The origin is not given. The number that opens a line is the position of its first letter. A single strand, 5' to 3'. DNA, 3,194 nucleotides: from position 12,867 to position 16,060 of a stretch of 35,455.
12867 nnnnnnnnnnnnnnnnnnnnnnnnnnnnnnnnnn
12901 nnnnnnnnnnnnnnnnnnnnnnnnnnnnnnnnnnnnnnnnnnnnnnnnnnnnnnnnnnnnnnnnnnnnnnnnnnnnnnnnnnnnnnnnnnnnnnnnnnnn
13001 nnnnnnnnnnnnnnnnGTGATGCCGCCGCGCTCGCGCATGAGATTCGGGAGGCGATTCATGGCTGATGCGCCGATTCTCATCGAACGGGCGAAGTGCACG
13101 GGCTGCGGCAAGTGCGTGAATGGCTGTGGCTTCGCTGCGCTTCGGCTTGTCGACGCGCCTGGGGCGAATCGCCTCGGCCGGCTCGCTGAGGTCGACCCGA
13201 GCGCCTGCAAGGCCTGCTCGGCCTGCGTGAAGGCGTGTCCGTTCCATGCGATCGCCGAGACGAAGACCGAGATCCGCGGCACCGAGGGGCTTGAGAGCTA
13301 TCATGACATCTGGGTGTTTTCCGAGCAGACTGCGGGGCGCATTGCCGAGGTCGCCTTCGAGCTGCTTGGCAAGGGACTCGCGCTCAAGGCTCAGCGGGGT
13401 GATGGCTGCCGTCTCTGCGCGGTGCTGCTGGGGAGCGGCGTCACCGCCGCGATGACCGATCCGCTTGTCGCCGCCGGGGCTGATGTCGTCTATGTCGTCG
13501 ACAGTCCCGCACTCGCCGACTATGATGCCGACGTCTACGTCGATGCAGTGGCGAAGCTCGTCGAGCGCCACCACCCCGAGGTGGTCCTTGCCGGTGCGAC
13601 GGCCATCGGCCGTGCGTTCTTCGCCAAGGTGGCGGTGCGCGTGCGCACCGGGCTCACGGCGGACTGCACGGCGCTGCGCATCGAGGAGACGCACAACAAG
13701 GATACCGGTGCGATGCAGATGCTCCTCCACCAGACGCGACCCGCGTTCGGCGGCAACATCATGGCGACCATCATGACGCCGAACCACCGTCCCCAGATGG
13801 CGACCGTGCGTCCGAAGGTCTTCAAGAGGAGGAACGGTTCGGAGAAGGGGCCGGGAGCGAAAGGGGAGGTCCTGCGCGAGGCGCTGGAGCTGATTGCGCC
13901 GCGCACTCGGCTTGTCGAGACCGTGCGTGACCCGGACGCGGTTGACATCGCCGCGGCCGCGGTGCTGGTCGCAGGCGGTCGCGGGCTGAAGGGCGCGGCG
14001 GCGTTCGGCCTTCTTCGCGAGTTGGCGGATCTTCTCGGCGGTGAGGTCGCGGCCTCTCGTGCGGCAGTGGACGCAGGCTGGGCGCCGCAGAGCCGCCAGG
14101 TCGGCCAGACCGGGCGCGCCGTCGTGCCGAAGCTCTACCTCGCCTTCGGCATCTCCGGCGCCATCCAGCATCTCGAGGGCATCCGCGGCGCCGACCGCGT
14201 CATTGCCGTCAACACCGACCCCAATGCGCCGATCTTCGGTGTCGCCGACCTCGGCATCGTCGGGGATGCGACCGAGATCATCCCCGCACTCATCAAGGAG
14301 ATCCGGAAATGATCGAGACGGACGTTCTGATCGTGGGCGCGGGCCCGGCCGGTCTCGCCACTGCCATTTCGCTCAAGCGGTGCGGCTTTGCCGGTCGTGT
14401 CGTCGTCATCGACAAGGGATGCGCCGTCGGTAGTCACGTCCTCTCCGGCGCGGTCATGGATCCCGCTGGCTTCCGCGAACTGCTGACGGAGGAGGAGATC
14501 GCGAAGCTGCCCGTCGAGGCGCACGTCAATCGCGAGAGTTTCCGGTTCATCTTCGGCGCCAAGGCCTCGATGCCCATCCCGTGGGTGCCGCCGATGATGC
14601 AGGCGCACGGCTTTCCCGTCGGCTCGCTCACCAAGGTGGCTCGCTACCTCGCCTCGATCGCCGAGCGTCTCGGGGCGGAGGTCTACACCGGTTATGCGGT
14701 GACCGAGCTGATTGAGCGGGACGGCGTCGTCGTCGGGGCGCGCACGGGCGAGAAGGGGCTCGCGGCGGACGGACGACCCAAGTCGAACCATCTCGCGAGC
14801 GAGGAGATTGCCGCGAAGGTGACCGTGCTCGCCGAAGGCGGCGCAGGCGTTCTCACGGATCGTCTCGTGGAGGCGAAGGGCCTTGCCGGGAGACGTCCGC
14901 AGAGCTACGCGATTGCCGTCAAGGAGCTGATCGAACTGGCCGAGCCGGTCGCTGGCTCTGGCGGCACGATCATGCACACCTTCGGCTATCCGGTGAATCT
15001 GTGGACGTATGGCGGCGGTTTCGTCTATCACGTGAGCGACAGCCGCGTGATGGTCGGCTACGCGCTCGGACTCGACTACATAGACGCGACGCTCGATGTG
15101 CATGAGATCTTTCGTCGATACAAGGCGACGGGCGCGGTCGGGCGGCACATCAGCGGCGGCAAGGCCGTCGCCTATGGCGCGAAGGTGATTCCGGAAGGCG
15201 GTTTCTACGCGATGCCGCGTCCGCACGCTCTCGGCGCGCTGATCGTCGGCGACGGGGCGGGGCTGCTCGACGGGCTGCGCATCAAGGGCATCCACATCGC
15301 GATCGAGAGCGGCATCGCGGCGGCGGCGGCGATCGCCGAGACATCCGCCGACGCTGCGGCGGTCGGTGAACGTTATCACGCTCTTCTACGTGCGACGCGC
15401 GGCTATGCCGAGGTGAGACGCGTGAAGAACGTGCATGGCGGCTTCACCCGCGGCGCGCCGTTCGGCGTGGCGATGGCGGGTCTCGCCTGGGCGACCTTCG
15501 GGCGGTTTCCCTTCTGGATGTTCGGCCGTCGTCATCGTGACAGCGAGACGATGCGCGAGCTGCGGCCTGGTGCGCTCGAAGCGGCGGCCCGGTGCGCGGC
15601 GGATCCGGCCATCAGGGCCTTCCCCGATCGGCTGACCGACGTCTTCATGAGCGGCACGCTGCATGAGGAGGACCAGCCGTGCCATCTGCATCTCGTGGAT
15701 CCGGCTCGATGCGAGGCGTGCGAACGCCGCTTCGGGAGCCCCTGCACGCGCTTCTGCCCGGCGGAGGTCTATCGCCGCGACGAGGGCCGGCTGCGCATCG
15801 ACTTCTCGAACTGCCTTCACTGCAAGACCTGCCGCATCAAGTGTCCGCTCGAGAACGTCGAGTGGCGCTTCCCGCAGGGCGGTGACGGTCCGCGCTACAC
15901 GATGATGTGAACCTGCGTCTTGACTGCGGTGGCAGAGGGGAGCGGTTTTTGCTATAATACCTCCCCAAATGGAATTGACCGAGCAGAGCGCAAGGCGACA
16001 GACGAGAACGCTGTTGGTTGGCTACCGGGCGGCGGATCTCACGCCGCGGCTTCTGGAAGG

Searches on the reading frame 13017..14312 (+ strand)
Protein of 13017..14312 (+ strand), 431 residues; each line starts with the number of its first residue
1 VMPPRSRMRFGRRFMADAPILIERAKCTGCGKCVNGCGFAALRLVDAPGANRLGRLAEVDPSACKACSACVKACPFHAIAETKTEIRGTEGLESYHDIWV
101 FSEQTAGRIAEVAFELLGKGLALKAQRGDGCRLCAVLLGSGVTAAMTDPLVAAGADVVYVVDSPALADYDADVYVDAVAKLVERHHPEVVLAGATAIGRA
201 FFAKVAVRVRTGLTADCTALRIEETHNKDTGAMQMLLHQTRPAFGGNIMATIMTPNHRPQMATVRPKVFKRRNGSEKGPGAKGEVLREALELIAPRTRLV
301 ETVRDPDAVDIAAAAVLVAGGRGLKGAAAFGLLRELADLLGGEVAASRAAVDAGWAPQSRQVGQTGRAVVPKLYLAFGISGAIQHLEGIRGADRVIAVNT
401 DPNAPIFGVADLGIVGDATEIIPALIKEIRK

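Call 3: search_protein_families(library=pfam, proteins=[window:13017-14312:+], max_evalue=0.1)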
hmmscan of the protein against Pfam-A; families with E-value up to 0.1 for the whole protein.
window:13017-14312:+ (431 aa): 16 families
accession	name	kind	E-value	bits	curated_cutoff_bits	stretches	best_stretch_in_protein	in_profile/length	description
PF01012.27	ETF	-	1.3e-41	142.9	26.7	1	98-285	1-173/181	Electron transfer flavoprotein domain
PF00766.25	ETF_alpha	-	7.9e-33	112.7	27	1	310-390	1-81/81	Electron transfer flavoprotein FAD-binding domain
PF12837.12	Fer4_6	-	1.1e-09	38.2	25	2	57-79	2-24/24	4Fe-4S binding domain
PF00037.32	Fer4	-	8e-09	35.4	21.1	2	58-79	2-23/24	4Fe-4S binding domain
PF13187.11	Fer4_9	-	2.2e-08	34.4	27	1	26-79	1-52/52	4Fe-4S dicluster domain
PF12838.12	Fer4_7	-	3e-08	34.4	27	1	26-78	1-52/52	4Fe-4S dicluster domain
PF14697.11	Fer4_21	-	1e-06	29.2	35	1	22-79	3-57/59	4Fe-4S dicluster domain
PF12797.12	Fer4_2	-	1e-06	28.7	24.5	2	58-76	4-22/22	4Fe-4S binding domain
PF13237.11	Fer4_10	-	2.2e-06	27.9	25.5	2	20-75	2-53/53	4Fe-4S dicluster domain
PF13484.11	Fer4_16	-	1.2e-05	26.4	30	1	64-90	2-28/66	4Fe-4S double cluster binding domain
PF25160.1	LdpA_Fe-S-bd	-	0.00032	20.9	27.6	0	23-40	24-41/49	LdpA Fe-S cluster-binding domain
PF12800.12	Fer4_4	-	0.00035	21.1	24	2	25-38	2-15/17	4Fe-4S binding domain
PF13183.11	Fer4_8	-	0.002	19.1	27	1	25-77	3-67/68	4Fe-4S dicluster domain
PF13534.11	Fer4_17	-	0.003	18.5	22.2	1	63-82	1-20/61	4Fe-4S dicluster domain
PF17179.9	Fer4_22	-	0.023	16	27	0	5-37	60-91/95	4Fe-4S dicluster domain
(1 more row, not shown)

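Call 4: search_protein_families(library=ncbifam, proteins=[window:13017-14312:+], max_evalue=0.1)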
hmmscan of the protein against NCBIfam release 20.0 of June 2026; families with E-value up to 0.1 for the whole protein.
window:13017-14312:+ (431 aa): 82 families (the best 25 are shown)
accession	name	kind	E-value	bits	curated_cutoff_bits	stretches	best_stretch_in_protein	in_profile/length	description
NF042970.1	AcrlCoAredClosAcrA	equivalog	7.5e-89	298.3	600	1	92-430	4-358/360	acryloyl-CoA reductase electron transfer subunit beta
NF038209.1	mft_etfA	equivalog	6.7e-38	130.7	240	1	135-428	27-301/303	mycofactocin-associated electron transfer flavoprotein alpha subunit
NF051845.1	EtFlavAlphaProt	equivalog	1.8e-34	119.4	600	2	304-430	277-400/406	electron transfer flavoprotein subunit alpha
NF008884.0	PRK11916.1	equivalog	8.5e-34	117.3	528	1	130-429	28-310/312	electron transfer flavoprotein subunit alpha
NF002889.0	PRK03363.1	equivalog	7.8e-30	104.3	549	1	148-427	42-309/313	electron transfer flavoprotein subunit alpha/FixB family protein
NF040612.1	F420_dehyd_FpoI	exception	4.9e-09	36.1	180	1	21-88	38-108/135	F420H2 dehydrogenase subunit FpoI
NF005504.0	PRK07118.1-3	equivalog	7e-09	35.4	437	1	27-80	142-189/293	Fe-S cluster domain-containing protein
NF042909.1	FMH_DH_FwdF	exception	1.5e-08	34.2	375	1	20-89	252-321/336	tungsten-dependent formylmethanofuran dehydrogenase subunit FwdF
TIGR02700.1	flavo_MJ0208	hypoth_equivalog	5.5e-08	32.4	251.35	1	17-84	140-200/234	dihydromethanopterin reductase (acceptor)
TIGR01971.1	NuoI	subfamily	1.1e-07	31.4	113.05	1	23-84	40-103/121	NADH-quinone oxidoreductase, chain I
NF041778.1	hetero_SS_HdrA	equivalog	3.8e-07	28.3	1400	1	21-214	583-760/771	ferredoxin:CoB-CoM heterodisulfide reductase subunit HdrA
NF007205.0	PRK09626.1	equivalog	4e-07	30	93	1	16-80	8-72/105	2-oxoglutarate-acceptor oxidoreductase subunit OorD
TIGR04105.1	FeFe_hydrog_B1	subfamily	4.2e-07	29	450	1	57-83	137-163/462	monomeric [FeFe] hydrogenase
NF040770.1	hetero_SS_HdrA2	exception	4.7e-07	28.3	1100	1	21-82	573-626/777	CoB-CoM heterodisulfide reductase HdrA2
NF043069.1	T4HPD_activ_SAM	equivalog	1.1e-06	28.3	425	1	19-108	45-126/299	trans-4-hydroxy-L-proline dehydratase activase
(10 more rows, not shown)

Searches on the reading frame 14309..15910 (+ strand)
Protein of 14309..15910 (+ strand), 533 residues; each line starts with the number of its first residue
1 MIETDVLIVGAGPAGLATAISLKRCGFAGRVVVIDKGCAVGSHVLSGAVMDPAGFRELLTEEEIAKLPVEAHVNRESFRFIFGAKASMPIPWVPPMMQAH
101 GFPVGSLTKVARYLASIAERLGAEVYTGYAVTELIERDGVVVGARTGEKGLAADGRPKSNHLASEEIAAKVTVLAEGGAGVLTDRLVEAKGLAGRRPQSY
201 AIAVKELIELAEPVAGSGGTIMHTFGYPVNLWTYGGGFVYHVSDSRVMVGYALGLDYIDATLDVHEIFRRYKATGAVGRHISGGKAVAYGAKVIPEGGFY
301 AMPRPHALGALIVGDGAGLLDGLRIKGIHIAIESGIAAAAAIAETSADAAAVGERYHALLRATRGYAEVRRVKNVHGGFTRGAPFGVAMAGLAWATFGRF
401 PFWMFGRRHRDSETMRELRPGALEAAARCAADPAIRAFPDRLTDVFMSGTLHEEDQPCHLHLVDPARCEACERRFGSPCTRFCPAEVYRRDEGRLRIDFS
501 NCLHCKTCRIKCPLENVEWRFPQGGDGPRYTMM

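Call 3: search_protein_families(library=pfam, proteins=[window:14309-15910:+], max_evalue=0.1)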
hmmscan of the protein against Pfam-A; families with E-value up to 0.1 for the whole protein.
window:14309-15910:+ (533 aa): 17 families
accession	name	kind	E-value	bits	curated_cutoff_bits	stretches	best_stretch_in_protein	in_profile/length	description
PF05187.19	Fer4_ETF_QO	-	5e-29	100.9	24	1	440-531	6-104/104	Electron transfer flavoprotein-ubiquinone oxidoreductase, 4Fe-4S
PF21162.3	ETFQO_UQ-bd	-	4.8e-21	75.6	27.7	1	200-294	1-96/96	ETF-QO, ubiquinone-binding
PF01266.30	DAO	-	4.6e-12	46.6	27.9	2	5-60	1-56/353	FAD dependent oxidoreductase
PF00890.30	FAD_binding_2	-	9.8e-10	38.6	20.4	2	5-51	1-46/414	FAD binding domain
PF07992.20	Pyr_redox_2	-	9.3e-08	32.3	26.1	1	5-108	2-58/291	Pyridine nucleotide-disulphide oxidoreductase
PF01494.25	FAD_binding_3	-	2e-06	27.7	22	1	3-140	1-132/349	FAD binding domain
PF13738.12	Pyr_redox_3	-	5.2e-06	26.4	30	1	7-42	1-35/305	Pyridine nucleotide-disulphide oxidoreductase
PF13450.12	NAD_binding_8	-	3e-05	24.6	21.9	1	8-49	1-40/68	NAD(P)-binding Rossmann-like domain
PF01946.23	Thi4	-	7.2e-05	22.6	26.2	1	2-50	16-63/235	Thi4 family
PF03486.20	HI0933_like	-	0.00021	21.3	50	1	5-45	2-40/244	HI0933-like protein Rossmann domain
PF13187.11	Fer4_9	-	0.00032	21.1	27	1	467-514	1-49/52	4Fe-4S dicluster domain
PF12831.13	FAD_oxidored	-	0.00086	19.1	27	1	5-56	1-50/416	FAD dependent oxidoreductase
PF12797.12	Fer4_2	-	0.0014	18.9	24.5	1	495-513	3-21/22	4Fe-4S binding domain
PF13237.11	Fer4_10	-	0.0018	18.6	25.5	2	463-513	4-53/53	4Fe-4S dicluster domain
PF05834.18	Lycopene_cycl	-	0.015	14.8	23.4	1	5-37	1-33/380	Lycopene cyclase protein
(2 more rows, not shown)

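Call 4: search_protein_families(library=ncbifam, proteins=[window:14309-15910:+], max_evalue=0.1)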
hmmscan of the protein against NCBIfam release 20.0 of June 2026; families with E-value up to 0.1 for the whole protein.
window:14309-15910:+ (533 aa): 108 families (the best 25 are shown)
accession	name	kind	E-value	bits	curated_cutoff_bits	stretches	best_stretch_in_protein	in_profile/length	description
NF007542.0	PRK10157.1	subfamily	2.4e-29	102.3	610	1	5-342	7-331/428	FAD-dependent oxidoreductase FixC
NF007450.0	PRK10015.1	subfamily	3.6e-24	85.3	466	1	5-346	7-335/429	FAD-dependent oxidoreductase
TIGR02032.1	GG-red-SF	subfamily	1.5e-16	61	158.8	1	5-342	2-297/297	geranylgeranyl reductase family protein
NF041080.1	DGGGPL_reductase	equivalog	4.7e-08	32.3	580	1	5-345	3-314/447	digeranylgeranylglycerophospholipid reductase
NF041160.1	DGGPL_Thplmales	equivalog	7.3e-07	28.4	780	1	1-154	1-147/396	digeranylgeranylglycerophospholipid reductase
NF009408.0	PRK12769.1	equivalog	1.1e-06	27.1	1003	1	467-516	55-101/659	formate-dependent uric acid utilization protein AegA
NF011993.0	PRK15449.1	equivalog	1.9e-06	28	166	1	481-527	41-89/95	ferredoxin-like protein FixX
NF004832.0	PRK06184.1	subfamily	5.5e-06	25.4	476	1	3-41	6-44/506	hypothetical protein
TIGR04018.1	Bthiol_YpdA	hypoth_equivalog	5.7e-06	25.4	339.9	1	5-42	1-36/316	YpdA family putative bacillithiol disulfide reductase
NF033113.0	halo_ClmS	equivalog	6.3e-06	25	900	1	312-349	291-328/570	chloramphenicol-biosynthetic FADH2-dependent halogenase CmlS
NF007658.0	PRK10330.1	equivalog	8.1e-06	25.4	260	1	468-518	58-105/181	electron transport protein HydN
TIGR02023.1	BchP-ChlP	subfamily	9.6e-06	24.8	343.3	1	5-350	2-306/388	geranylgeranyl diphosphate reductase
NF038171.1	maturase_LodB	equivalog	1.3e-05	24.5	400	1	5-37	1-32/361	lysine-epsilon-oxidase maturase LodB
TIGR00292.1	TIGR00292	equivalog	1.9e-05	24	148.3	1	2-50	20-66/254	sulfide-dependent adenosine diphosphate thiazole synthase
NF006130.0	PRK08274.1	equivalog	2.1e-05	23.5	369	1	107-189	131-202/467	FAD-dependent tricarballylate dehydrogenase TcuA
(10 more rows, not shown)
